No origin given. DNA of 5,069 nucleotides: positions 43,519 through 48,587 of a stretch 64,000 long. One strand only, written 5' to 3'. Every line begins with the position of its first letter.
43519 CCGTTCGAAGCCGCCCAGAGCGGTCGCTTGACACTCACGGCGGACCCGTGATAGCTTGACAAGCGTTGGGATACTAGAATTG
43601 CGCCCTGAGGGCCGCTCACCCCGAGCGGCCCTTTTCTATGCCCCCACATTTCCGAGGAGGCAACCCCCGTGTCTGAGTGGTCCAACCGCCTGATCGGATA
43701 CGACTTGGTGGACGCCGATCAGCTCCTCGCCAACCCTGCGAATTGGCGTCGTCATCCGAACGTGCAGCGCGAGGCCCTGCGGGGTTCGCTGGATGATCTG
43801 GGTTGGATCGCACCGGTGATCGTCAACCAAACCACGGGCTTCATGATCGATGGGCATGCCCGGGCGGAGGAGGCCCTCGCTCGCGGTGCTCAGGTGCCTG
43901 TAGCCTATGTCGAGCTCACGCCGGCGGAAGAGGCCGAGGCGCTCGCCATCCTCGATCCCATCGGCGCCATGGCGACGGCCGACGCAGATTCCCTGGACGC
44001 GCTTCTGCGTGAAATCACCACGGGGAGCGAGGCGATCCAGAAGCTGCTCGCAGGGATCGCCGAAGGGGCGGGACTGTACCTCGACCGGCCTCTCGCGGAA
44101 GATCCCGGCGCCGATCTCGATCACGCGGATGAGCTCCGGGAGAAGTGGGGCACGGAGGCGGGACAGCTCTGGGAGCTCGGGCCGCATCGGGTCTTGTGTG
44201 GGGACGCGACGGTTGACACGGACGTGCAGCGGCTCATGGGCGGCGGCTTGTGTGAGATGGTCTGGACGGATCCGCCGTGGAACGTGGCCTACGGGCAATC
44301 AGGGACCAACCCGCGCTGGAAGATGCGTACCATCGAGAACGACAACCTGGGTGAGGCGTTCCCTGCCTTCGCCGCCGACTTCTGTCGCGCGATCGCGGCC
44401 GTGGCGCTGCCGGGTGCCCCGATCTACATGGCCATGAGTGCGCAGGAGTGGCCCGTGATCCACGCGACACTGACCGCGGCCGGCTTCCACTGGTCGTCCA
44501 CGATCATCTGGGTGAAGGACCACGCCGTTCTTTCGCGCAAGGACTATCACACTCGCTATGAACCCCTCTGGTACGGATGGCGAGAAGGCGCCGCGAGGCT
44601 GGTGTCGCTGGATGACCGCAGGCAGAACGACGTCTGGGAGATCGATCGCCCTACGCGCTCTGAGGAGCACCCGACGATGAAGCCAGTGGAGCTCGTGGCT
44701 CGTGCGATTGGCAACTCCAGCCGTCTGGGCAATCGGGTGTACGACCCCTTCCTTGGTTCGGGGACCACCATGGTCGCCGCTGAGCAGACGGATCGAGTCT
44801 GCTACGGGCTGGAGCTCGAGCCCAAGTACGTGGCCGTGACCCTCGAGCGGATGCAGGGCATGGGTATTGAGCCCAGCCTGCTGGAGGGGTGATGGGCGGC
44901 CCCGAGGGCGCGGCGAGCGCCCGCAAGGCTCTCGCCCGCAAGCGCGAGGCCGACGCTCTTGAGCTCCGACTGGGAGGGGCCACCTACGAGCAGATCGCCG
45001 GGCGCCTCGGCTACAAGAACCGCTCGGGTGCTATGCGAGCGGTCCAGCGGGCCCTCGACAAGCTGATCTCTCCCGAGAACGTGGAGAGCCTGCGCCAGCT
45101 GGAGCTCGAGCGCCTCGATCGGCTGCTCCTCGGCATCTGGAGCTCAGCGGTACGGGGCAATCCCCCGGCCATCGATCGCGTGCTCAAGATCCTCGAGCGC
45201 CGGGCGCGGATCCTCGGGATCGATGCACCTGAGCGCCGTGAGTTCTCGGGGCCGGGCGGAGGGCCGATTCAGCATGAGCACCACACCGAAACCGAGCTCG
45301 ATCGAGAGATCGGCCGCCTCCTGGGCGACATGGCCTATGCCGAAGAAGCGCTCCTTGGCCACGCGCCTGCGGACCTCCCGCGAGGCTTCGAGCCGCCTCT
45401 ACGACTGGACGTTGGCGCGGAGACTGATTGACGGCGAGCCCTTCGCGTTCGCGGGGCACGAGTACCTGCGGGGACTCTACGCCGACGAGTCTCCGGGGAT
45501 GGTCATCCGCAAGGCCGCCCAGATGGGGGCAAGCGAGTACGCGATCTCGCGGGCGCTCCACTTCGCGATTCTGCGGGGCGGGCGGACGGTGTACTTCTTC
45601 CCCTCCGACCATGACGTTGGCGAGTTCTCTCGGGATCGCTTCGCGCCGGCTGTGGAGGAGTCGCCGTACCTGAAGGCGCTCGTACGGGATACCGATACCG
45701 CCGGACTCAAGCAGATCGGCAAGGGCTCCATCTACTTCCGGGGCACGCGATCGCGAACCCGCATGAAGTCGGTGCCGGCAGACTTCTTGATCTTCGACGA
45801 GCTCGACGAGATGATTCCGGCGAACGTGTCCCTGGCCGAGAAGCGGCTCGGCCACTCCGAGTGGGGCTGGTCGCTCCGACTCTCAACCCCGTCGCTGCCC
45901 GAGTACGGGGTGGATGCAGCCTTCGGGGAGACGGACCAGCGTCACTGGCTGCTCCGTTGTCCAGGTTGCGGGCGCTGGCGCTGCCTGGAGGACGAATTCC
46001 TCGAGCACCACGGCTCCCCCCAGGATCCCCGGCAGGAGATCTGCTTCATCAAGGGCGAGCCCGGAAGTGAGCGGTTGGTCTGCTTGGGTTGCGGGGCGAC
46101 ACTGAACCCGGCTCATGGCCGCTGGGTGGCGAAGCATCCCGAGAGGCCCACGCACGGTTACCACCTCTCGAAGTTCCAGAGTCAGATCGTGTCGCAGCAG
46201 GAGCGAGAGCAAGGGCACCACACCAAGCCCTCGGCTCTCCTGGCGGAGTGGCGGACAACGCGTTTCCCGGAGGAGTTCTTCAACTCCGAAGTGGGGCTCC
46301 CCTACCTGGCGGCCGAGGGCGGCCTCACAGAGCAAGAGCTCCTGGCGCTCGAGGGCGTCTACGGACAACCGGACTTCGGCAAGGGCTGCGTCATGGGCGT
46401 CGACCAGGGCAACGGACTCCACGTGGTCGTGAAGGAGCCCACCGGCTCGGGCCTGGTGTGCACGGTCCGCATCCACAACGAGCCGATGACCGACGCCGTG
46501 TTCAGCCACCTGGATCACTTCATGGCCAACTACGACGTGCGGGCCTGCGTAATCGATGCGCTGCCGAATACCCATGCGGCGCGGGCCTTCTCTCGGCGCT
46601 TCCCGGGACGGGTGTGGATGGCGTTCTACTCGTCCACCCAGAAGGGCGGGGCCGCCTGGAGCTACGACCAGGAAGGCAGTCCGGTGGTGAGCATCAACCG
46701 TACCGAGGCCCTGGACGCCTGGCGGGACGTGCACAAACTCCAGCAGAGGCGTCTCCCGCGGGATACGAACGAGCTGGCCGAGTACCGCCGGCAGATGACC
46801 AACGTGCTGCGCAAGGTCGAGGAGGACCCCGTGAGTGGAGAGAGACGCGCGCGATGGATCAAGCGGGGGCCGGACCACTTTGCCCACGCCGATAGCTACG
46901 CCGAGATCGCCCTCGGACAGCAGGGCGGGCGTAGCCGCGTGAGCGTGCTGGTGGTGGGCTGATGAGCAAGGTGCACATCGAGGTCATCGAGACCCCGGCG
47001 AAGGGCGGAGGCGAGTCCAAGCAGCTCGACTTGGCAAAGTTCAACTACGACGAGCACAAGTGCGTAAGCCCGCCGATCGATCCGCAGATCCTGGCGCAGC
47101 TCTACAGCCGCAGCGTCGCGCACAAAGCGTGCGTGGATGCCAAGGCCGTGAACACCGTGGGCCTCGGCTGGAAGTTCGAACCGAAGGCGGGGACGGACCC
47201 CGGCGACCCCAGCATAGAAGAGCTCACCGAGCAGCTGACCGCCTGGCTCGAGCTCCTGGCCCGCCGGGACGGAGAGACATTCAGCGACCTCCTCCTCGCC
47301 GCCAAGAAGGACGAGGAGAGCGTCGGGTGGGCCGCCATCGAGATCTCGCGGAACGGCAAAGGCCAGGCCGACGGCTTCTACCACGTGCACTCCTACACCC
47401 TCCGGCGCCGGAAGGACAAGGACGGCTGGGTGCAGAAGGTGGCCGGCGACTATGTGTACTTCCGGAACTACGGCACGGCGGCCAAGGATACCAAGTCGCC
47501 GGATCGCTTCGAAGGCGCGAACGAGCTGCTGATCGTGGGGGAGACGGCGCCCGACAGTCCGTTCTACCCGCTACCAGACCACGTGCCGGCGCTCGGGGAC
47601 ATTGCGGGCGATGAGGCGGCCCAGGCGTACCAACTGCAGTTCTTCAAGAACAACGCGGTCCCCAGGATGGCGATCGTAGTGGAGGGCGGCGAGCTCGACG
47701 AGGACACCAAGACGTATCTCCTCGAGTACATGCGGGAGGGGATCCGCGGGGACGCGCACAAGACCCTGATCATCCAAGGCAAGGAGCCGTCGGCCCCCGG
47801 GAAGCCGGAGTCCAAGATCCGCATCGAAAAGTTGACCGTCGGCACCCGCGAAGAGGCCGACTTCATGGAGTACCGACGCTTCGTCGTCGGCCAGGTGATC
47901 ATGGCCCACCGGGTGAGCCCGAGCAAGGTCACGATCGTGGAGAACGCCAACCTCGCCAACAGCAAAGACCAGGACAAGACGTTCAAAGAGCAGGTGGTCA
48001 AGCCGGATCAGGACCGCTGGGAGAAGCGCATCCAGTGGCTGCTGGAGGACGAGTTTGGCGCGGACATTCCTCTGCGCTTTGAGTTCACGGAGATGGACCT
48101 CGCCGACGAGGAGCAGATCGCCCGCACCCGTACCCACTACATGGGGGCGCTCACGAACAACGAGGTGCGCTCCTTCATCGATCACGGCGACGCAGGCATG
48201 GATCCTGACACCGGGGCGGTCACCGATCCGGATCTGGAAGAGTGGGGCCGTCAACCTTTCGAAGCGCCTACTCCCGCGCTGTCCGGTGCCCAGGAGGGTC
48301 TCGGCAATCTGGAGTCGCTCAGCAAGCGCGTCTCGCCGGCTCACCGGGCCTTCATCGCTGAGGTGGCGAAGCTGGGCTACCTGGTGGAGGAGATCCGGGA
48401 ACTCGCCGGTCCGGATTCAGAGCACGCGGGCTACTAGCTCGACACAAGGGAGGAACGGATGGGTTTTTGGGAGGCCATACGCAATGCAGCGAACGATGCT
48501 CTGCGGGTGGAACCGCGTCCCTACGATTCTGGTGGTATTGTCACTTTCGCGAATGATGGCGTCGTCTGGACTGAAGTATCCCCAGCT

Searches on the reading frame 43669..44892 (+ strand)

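Call 41: search_protein_families(library=phrogs, proteins=[window:43669-44892:+], max_evalue=0.00001)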
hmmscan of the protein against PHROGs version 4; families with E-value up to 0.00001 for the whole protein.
window:43669-44892:+ (407 aa): 12 families
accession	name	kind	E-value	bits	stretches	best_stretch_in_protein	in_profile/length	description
phrog_498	-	other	1.4e-101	341.9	1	13-397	37-422/633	DNA methyltransferase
phrog_67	-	other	2.8e-29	103.7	1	197-402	145-350/743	DNA methyltransferase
phrog_23085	-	unknown function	3.2e-27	95.9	1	297-395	4-105/138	-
phrog_3008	-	other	6.9e-21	75.6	1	318-396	130-212/244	DNA methyltransferase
phrog_620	-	DNA, RNA and nucleotide metabolism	2e-13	51.9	1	14-117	12-116/217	ParB-like partition protein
phrog_8071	-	DNA, RNA and nucleotide metabolism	2.2e-10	41.3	1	14-210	10-209/389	ParB-like partition protein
phrog_18293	-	other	4e-10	40.7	1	320-396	32-108/119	methyltransferase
phrog_6952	-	other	7.4e-10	40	1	321-396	100-176/181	DNA methyltransferase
phrog_9353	-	unknown function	1.3e-08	36.1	1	18-116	18-122/245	-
phrog_23148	-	unknown function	1.7e-08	35.6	1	331-397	82-148/165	-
phrog_8769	-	other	3.1e-06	27.9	1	355-395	13-53/71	methyltransferase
phrog_930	-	DNA, RNA and nucleotide metabolism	7.6e-06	26.9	0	14-119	10-115/223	ParB-like partition protein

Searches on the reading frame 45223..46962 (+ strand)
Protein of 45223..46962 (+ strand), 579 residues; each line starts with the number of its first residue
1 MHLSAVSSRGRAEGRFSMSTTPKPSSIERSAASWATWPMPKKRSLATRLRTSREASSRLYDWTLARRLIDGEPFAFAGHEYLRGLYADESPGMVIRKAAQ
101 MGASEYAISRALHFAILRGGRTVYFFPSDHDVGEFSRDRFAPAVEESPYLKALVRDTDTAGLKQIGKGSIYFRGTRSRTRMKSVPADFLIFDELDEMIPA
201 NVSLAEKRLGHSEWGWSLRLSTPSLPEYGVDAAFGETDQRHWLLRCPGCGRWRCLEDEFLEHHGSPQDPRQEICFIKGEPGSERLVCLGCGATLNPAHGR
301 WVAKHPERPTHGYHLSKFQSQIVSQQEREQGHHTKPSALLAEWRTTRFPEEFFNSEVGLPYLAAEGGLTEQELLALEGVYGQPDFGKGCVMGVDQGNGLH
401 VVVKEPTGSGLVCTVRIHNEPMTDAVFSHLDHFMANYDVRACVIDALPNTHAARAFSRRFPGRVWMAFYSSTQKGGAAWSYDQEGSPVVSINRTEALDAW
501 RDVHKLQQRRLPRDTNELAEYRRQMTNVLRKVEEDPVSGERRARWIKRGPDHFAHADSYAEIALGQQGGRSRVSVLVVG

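Call 41: search_protein_families(library=phrogs, proteins=[window:45223-46962:+], max_evalue=0.00001)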
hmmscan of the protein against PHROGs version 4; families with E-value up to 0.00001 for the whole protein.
window:45223-46962:+ (579 aa): 5 families
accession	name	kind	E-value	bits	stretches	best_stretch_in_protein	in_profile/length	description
phrog_675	-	head and packaging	9.5e-105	352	1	51-565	16-548/576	terminase large subunit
phrog_15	-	head and packaging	7.3e-30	105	1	93-364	402-687/1330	terminase large subunit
phrog_12876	-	head and packaging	3.2e-17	64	1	131-327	5-215/235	terminase large subunit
phrog_2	-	head and packaging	9.6e-08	32.2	1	51-224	250-403/807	terminase large subunit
phrog_21311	-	head and packaging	4.4e-07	31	1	127-255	2-145/218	terminase large subunit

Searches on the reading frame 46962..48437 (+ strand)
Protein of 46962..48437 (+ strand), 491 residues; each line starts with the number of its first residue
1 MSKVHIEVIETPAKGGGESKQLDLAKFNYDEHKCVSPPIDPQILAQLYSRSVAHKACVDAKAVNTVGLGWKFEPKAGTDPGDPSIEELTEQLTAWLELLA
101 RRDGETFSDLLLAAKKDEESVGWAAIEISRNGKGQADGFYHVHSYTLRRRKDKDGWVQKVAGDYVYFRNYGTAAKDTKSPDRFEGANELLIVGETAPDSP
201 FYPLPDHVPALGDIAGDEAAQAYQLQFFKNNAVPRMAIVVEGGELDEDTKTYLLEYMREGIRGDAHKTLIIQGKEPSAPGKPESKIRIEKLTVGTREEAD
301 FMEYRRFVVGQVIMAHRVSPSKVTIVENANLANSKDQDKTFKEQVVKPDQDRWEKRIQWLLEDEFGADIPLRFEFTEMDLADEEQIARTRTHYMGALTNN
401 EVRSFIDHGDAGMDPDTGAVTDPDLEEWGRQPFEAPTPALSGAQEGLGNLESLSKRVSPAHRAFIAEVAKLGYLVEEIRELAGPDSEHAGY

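Call 41: search_protein_families(library=phrogs, proteins=[window:46962-48437:+], max_evalue=0.00001)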
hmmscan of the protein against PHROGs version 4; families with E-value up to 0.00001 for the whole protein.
window:46962-48437:+ (491 aa): 3 families
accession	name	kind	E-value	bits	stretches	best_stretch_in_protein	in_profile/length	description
phrog_12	-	head and packaging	3.3e-39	136.4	1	36-406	78-413/646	portal protein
phrog_2662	-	head and packaging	8.3e-29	101.7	1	39-407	55-404/717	portal protein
phrog_68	-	head and packaging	3.7e-11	43.3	1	121-371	106-330/344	portal protein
